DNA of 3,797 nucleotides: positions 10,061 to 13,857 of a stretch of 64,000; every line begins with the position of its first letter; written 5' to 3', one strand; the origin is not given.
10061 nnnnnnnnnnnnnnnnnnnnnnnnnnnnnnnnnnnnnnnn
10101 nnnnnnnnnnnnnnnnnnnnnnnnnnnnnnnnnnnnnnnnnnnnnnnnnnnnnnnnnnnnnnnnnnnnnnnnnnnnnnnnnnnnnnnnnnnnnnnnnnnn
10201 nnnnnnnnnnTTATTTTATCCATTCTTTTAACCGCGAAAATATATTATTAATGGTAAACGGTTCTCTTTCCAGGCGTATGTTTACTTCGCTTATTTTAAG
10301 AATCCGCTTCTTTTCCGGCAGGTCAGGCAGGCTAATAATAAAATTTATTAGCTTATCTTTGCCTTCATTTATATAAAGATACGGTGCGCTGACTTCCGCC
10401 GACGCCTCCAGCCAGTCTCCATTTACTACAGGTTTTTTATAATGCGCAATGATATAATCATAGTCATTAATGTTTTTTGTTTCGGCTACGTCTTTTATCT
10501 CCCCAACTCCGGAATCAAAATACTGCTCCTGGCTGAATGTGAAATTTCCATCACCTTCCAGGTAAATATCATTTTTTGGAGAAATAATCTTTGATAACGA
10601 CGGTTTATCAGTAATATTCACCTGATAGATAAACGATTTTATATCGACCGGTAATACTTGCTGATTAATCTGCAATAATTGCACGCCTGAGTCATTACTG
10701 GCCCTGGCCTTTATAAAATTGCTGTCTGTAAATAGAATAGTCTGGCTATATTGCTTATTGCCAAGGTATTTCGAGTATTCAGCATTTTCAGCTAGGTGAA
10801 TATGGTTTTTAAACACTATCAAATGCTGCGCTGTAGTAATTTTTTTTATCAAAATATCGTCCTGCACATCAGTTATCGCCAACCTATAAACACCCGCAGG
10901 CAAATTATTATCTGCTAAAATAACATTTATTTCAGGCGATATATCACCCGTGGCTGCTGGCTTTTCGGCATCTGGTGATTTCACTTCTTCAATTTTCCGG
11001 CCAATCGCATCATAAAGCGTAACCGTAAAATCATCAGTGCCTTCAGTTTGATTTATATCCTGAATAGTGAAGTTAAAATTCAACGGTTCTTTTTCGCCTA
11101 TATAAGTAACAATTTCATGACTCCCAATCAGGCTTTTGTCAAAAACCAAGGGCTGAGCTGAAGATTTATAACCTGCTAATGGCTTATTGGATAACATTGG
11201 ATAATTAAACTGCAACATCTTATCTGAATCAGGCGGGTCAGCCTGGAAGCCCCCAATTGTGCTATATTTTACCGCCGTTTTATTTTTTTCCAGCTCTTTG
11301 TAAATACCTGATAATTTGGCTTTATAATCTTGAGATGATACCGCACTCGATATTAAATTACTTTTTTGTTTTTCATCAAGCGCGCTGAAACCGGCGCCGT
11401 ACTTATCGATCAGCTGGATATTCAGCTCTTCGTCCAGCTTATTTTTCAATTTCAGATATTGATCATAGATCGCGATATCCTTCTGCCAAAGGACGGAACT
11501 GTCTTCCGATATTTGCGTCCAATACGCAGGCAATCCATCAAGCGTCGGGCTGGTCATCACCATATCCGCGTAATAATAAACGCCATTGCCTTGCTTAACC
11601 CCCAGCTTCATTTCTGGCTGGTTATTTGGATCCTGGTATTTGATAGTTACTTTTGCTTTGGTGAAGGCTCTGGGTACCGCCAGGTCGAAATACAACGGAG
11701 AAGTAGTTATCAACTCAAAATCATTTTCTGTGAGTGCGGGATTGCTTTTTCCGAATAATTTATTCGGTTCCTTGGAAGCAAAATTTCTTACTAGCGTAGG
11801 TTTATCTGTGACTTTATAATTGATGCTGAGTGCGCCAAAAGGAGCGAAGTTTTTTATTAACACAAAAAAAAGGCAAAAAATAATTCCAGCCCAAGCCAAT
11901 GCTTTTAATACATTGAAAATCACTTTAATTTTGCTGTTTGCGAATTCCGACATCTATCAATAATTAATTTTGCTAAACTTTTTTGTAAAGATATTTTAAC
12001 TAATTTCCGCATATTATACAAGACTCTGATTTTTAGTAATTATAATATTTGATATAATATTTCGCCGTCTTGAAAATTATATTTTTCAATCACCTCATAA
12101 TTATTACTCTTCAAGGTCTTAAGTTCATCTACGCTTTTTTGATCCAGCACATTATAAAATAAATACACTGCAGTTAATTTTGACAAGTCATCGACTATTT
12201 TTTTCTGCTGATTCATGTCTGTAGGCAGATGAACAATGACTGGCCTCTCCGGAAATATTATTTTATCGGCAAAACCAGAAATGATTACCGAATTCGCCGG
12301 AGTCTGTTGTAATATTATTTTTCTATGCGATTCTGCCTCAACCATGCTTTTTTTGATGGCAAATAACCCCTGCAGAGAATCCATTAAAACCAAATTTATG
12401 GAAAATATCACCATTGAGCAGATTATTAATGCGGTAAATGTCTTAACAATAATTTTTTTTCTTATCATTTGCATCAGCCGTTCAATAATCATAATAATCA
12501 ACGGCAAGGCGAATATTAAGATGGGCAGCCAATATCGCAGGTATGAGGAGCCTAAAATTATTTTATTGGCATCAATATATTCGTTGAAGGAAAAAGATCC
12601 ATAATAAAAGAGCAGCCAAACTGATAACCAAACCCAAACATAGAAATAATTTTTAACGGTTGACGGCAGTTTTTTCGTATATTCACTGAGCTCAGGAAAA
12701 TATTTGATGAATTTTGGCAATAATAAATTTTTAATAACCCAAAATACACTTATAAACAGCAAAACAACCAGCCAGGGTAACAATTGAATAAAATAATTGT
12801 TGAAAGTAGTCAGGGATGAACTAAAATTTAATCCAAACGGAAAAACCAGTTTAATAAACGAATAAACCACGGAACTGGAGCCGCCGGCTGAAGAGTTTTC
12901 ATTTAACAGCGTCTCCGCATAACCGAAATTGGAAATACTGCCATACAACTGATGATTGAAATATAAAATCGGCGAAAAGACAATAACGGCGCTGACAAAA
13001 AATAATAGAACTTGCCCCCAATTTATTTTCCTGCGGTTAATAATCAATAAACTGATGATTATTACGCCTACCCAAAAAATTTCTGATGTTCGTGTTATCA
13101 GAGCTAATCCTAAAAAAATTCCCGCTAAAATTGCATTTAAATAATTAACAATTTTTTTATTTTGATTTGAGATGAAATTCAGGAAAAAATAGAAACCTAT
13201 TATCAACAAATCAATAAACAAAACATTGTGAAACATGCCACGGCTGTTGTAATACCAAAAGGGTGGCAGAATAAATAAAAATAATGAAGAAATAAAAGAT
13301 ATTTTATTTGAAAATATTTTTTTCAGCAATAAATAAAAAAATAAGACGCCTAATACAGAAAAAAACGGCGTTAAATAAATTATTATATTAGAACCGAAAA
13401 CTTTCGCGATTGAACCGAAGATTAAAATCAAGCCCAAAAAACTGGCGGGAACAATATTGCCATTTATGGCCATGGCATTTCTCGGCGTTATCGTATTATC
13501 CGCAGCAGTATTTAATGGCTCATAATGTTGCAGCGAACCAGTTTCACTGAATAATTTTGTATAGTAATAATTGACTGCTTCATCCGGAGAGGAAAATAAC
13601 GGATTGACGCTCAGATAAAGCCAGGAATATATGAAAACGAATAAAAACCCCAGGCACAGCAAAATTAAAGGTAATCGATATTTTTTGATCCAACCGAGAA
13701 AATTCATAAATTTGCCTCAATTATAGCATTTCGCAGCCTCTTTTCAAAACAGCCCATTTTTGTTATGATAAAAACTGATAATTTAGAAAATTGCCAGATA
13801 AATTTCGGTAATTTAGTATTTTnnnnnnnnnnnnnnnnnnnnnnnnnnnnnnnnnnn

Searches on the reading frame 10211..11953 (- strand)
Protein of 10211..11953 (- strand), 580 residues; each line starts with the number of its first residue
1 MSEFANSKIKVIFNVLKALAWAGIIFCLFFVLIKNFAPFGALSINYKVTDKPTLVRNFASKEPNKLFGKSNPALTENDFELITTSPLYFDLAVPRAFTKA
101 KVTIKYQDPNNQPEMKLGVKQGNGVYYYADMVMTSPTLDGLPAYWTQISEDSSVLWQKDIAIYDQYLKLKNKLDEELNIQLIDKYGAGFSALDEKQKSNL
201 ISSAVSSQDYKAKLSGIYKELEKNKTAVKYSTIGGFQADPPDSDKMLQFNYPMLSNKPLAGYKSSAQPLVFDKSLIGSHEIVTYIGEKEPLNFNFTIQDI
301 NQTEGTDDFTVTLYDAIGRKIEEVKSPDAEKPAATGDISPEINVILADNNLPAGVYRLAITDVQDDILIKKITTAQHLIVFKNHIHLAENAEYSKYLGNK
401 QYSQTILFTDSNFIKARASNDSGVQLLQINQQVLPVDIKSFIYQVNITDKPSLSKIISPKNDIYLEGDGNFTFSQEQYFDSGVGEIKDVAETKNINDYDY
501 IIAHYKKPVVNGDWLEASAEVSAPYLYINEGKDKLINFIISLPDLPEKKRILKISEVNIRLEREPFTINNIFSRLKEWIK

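Call 3: search_protein_families(library=pfam, proteins=[window:10211-11953:-], max_evalue=0.01)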
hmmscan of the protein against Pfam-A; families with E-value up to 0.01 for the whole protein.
window:10211-11953:- (580 aa): 0 families

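Call 10: search_protein_families(library=pfam, proteins=[window:10211-11953:-], max_evalue=10)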
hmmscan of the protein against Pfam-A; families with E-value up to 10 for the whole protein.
window:10211-11953:- (580 aa): 1 family
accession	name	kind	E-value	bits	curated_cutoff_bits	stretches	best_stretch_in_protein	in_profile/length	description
PF18962.6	Por_Secre_tail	-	0.05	14.3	27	1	290-372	5-73/75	Secretion system C-terminal sorting domain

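Call 11: search_protein_families(library=ncbifam, proteins=[window:10211-11953:-], max_evalue=1)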
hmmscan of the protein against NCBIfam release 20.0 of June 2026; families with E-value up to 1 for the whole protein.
window:10211-11953:- (580 aa): 0 families

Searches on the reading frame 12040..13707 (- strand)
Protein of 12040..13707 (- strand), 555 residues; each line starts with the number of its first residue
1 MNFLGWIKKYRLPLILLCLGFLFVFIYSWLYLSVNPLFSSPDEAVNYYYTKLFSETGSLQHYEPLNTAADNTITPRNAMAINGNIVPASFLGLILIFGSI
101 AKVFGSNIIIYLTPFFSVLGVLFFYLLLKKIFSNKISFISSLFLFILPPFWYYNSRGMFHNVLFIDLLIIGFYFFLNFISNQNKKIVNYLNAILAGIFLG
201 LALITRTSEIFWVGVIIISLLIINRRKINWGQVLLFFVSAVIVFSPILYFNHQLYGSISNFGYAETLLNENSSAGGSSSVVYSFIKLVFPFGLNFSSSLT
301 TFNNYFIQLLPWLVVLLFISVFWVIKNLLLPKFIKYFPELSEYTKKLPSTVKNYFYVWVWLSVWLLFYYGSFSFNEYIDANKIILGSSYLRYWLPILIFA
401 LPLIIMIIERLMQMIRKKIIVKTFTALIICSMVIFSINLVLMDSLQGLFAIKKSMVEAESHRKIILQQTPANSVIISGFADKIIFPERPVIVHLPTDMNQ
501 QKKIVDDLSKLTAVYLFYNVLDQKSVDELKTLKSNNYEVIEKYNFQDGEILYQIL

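Call 3: search_protein_families(library=pfam, proteins=[window:12040-13707:-], max_evalue=0.01)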
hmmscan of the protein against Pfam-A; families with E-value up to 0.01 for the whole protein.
window:12040-13707:- (555 aa): 0 families

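Call 10: search_protein_families(library=pfam, proteins=[window:12040-13707:-], max_evalue=10)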
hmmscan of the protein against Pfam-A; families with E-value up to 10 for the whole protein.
window:12040-13707:- (555 aa): 0 families

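Call 11: search_protein_families(library=ncbifam, proteins=[window:12040-13707:-], max_evalue=1)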
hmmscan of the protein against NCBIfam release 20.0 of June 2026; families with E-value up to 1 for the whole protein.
window:12040-13707:- (555 aa): 1 family
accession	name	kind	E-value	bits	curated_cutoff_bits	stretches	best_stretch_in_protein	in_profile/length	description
NF047440.1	LA3751_2_3_fam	subfamily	3.3e-06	26.2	200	1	14-478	2-415/460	LA_3751/LA_3752 family putative glycosyltransferase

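Call 12: search_solved_structures(query=window:12040-13707:-, max_evalue=10)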
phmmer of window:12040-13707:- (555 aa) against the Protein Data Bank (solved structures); distinct sequences matched with E-value up to 10: 2.
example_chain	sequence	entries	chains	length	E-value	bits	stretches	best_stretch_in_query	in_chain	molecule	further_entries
1pa2_A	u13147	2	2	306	1.8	10.5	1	37-110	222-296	PEROXIDASE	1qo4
4a5g_A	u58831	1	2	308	2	10.3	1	35-107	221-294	ANIONIC PEROXIDASE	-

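Call 26: find_homologous_proteins(query=window:12040-13707:-)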
Query window:12040-13707:- (555 aa): 275 proteins with E <= 0.001 among 8000 candidates; the best 120 are listed.
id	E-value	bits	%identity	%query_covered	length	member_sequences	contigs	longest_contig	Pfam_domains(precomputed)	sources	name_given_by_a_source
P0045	0.0e+0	1194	100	100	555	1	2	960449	-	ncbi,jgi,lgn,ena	ncbi:MAG: glycosyltransferase family 39 protein [Patescibacteria group bacterium]|jgi:hypothetical p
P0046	5.0e-155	536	47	99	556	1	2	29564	PF13231.13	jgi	-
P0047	5.0e-152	526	46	100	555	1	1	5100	PF13231.13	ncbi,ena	-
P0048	7.1e-151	522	48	100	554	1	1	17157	PF13231.13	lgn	-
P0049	3.7e-148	513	45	99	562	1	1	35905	PF02516.21,PF13231.13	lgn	-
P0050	2.7e-145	503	45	99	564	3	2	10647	PF13231.13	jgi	-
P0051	1.9e-143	497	44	99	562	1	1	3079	PF13231.13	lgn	-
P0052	7.6e-140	485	46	99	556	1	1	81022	-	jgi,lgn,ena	-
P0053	1.6e-139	484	45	100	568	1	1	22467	PF13231.13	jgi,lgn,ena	-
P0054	7.6e-138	479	44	97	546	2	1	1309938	-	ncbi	ncbi:MAG: hypothetical protein ACNFW9_01805 [Candidatus Kerfeldbacteria bacterium]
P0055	4.9e-135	470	42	97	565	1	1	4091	PF13231.13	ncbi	-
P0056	7.3e-135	469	41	99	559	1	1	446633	PF13231.13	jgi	-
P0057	5.0e-133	463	42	94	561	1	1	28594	PF02516.21,PF13231.13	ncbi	ncbi:glycosyltransferase family 39 protein [Patescibacteria group bacterium]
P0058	2.6e-132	461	42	99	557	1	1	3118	PF02516.21,PF13231.13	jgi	jgi:hypothetical protein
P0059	2.1e-131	458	41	98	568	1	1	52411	PF02516.21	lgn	-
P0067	1.6e-116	408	42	100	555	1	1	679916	PF13231.13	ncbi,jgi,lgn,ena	ncbi:MAG: glycosyltransferase family 39 protein [Patescibacteria group bacterium]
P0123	6.1e-75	271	34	95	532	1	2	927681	PF13231.13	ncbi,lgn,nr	ncbi:MAG: glycosyltransferase family 39 protein [Patescibacteria group bacterium]|nr:glycosyltransfe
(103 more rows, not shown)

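Call 28: find_encoding_contigs(protein=P0045, flank=10000, max_places=4)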
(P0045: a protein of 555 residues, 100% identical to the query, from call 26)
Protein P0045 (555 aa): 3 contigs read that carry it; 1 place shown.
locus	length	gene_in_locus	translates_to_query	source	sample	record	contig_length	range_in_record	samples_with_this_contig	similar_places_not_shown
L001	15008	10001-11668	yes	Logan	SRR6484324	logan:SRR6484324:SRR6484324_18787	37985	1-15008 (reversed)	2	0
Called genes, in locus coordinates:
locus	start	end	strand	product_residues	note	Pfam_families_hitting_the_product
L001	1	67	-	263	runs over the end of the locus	PF05050:Methyltransf_21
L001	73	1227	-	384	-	PF00534:Glycos_transf_1, PF13692:Glyco_trans_1_4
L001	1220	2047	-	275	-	-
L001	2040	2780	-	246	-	PF13489:Methyltransf_23, PF13847:Methyltransf_31 (weak), PF08241:Methyltransf_11, PF08242:Methyltransf_12, PF13649:Methyltransf_25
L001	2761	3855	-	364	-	PF13439:Glyco_transf_4, PF00534:Glycos_transf_1, PF13692:Glyco_trans_1_4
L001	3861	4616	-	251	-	PF01209:Ubie_methyltran, PF13489:Methyltransf_23, PF13847:Methyltransf_31, PF08241:Methyltransf_11, PF08242:Methyltransf_12, PF13649:Methyltransf_25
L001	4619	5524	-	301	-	PF01636:APH (weak)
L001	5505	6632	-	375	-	PF13439:Glyco_transf_4, PF13579:Glyco_trans_4_4 (weak), PF13477:Glyco_trans_4_2, PF00534:Glycos_transf_1, PF13692:Glyco_trans_1_4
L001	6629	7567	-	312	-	PF00535:Glycos_transf_2, PF10111:Glyco_tranf_2_2 (weak)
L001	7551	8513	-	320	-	PF00106:adh_short (faint), PF01073:3Beta_HSD, PF01370:Epimerase, PF02719:Polysacc_synt_2, PF04321:RmlD_sub_bind, PF08659:KR (weak), PF16363:GDP_Man_Dehyd, PF07993:NAD_binding_4 (weak)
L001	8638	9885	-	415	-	PF13562:NTP_transf_4, PF25084:LbH_EIF2B (faint), PF25087:GMPPB_C (faint), PF00132:Hexapep (weak)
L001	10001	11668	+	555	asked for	-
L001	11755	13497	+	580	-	-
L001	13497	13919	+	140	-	-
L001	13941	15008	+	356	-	?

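Call 72: search_protein_families(library=pfam, alignment_id=A2, max_evalue=0.001)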
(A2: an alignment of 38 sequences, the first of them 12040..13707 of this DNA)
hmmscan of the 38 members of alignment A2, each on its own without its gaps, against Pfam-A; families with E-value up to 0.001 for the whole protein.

A. member 1, window:12040-13707:- (555 aa): 0 families

B. families by the number of members that match (of 38 scanned): 2 families
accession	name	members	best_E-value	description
PF13231.12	PMT_2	30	2.3e-12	Dolichyl-phosphate-mannose-protein mannosyltransferase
PF02516.20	STT3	10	1.7e-08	Oligosaccharyl transferase STT3, N-terminal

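Call 80: find_encoding_contigs(protein=P0054, flank=8000, max_places=1)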
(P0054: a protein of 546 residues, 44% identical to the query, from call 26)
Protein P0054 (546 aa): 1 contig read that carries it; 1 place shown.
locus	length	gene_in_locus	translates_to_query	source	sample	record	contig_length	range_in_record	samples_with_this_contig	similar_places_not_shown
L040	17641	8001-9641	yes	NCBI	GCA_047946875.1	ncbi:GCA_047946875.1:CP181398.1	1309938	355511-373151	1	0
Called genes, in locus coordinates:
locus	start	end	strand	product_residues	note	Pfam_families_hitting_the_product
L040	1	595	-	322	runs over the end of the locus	PF01370:Epimerase, PF04321:RmlD_sub_bind, PF16363:GDP_Man_Dehyd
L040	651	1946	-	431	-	PF00534:Glycos_transf_1, PF13692:Glyco_trans_1_4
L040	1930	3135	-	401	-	PF13439:Glyco_transf_4 (faint), PF00534:Glycos_transf_1, PF13692:Glyco_trans_1_4, PF13524:Glyco_trans_1_2 (weak), PF20706:GT4-conflict (weak)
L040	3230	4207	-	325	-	PF01073:3Beta_HSD, PF01370:Epimerase, PF02719:Polysacc_synt_2, PF04321:RmlD_sub_bind (weak), PF07993:NAD_binding_4, PF13460:NAD_binding_10, PF16363:GDP_Man_Dehyd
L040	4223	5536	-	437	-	PF13439:Glyco_transf_4, PF00534:Glycos_transf_1, PF13692:Glyco_trans_1_4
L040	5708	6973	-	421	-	PF00005:ABC_tran, PF13304:AAA_21 (faint), PF14524:Wzt_C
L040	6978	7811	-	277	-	PF01061:ABC2_membrane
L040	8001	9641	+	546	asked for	-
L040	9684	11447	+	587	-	-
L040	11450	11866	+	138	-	-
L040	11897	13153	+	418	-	PF05221:AdoHcyase, PF00670:AdoHcyase_NAD, PF02826:2-Hacid_dh_C (weak), PF07991:KARI_N (weak)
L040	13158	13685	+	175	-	PF28549:NDPSase_N, PF00293:NUDIX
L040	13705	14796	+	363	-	PF01073:3Beta_HSD, PF01370:Epimerase, PF02719:Polysacc_synt_2 (weak), PF04321:RmlD_sub_bind (faint), PF07993:NAD_binding_4 (faint), PF16363:GDP_Man_Dehyd, PF01370:Epimerase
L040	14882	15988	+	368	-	PF01266:DAO, PF13450:NAD_binding_8 (weak)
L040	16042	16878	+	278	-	PF01073:3Beta_HSD (faint), PF01370:Epimerase, PF02719:Polysacc_synt_2 (faint), PF04321:RmlD_sub_bind, PF16363:GDP_Man_Dehyd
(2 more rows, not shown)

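Call 81: find_encoding_contigs(protein=P0067, flank=8000, max_places=1)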
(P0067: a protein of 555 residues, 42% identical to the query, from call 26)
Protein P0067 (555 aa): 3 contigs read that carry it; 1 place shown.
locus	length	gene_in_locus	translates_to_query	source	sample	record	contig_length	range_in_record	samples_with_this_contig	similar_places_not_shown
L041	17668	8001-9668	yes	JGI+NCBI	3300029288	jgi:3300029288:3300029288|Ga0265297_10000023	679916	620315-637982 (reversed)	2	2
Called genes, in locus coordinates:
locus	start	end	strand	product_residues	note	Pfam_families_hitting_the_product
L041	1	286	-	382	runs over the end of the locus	PF13439:Glyco_transf_4, PF13579:Glyco_trans_4_4, PF20706:GT4-conflict, PF00534:Glycos_transf_1, PF13692:Glyco_trans_1_4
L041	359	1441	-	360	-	PF02350:Epimerase_2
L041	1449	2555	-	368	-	PF00155:Aminotran_1_2, PF00266:Aminotran_5 (weak), PF01041:DegT_DnrJ_EryC1, PF01053:Cys_Met_Meta_PP (weak), PF01212:Beta_elim_lyase (weak)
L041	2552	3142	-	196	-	PF25084:LbH_EIF2B (weak), PF00132:Hexapep, PF25087:GMPPB_C (weak), PF14602:Hexapep_2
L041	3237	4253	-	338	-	PF01210:NAD_Gly3P_dh_N, PF03807:F420_oxidored (faint), PF07479:NAD_Gly3P_dh_C, PF20618:GPD_NAD_C_bact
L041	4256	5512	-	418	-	PF13562:NTP_transf_4, PF25087:GMPPB_C (faint), PF00132:Hexapep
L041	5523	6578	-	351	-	PF01408:GFO_IDH_MocA, PF02894:GFO_IDH_MocA_C, PF22725:GFO_IDH_MocA_C3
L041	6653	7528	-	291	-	PF01040:UbiA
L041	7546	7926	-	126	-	PF07760:DUF1616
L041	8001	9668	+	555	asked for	PF13231:PMT_2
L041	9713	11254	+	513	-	-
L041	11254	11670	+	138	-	-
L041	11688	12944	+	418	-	PF05221:AdoHcyase, PF02826:2-Hacid_dh_C (weak), PF00670:AdoHcyase_NAD, PF07991:KARI_N (weak)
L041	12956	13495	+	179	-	PF28549:NDPSase_N, PF00293:NUDIX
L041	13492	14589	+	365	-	PF01073:3Beta_HSD (weak), PF01370:Epimerase, PF02719:Polysacc_synt_2 (weak), PF04321:RmlD_sub_bind (faint), PF07993:NAD_binding_4 (faint), PF16363:GDP_Man_Dehyd, PF01370:Epimerase, PF16363:GDP_Man_Dehyd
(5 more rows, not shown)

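Call 82: find_encoding_contigs(protein=P0123, flank=8000, max_places=1)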
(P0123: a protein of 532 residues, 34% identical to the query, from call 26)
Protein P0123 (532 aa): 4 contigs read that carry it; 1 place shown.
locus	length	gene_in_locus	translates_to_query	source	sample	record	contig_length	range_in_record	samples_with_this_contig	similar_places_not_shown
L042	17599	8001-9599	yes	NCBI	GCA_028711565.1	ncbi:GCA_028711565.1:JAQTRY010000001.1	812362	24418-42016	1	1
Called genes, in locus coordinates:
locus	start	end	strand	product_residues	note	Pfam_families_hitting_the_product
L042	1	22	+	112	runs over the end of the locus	PF10066:DUF2304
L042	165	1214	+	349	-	PF00535:Glycos_transf_2, PF13641:Glyco_tranf_2_3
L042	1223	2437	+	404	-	PF13439:Glyco_transf_4, PF20706:GT4-conflict, PF00534:Glycos_transf_1, PF13692:Glyco_trans_1_4, PF13524:Glyco_trans_1_2 (faint)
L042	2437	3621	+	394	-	PF13439:Glyco_transf_4, PF13477:Glyco_trans_4_2 (weak), PF13579:Glyco_trans_4_4, PF00534:Glycos_transf_1, PF13692:Glyco_trans_1_4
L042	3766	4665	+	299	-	-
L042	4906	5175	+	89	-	-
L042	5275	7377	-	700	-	-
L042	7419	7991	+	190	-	PF01066:CDP-OH_P_transf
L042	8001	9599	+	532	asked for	PF13231:PMT_2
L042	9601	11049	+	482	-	-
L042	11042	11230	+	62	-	-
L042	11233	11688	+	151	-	PF00908:dTDP_sugar_isom, PF05523:FdtA (weak)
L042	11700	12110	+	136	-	PF11969:DcpS_C, PF01230:HIT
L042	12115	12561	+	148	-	PF00472:RF-1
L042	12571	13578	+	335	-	PF01073:3Beta_HSD, PF01370:Epimerase, PF02719:Polysacc_synt_2, PF04321:RmlD_sub_bind, PF07993:NAD_binding_4, PF13460:NAD_binding_10, PF16363:GDP_Man_Dehyd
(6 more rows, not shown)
